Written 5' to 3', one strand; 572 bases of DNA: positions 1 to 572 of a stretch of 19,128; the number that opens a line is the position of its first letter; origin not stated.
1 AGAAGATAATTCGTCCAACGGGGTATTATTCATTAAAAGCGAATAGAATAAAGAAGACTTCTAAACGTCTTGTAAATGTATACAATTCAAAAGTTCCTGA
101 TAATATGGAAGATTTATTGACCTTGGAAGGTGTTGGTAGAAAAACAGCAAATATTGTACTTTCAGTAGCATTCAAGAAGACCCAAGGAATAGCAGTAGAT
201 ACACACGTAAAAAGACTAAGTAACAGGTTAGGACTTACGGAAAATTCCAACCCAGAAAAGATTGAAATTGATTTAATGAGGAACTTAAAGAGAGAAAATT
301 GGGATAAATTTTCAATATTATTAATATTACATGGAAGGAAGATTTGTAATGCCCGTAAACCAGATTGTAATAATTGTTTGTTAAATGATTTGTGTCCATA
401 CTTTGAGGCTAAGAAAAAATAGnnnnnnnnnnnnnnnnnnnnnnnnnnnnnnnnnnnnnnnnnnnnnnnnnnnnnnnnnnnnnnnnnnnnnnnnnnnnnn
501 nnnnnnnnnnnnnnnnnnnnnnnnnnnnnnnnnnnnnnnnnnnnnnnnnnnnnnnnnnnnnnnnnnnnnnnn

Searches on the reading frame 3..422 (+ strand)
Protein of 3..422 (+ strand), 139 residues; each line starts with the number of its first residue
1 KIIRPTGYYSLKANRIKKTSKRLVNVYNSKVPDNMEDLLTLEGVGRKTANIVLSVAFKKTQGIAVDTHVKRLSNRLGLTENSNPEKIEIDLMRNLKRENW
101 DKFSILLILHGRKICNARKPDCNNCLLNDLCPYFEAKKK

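Call 16: search_protein_families(library=pfam, proteins=[window:3-422:+], max_evalue=0.001)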
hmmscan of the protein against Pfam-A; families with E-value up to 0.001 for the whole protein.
window:3-422:+ (139 aa): 2 families
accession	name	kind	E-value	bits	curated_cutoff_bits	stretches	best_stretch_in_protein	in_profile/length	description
PF00730.31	HhH-GPD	-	2.3e-12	47.6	26.2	1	1-96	43-107/108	HhH-GPD superfamily base excision DNA repair protein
PF00633.29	HHH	-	8.8e-08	32.1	24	1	27-54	2-29/30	Helix-hairpin-helix motif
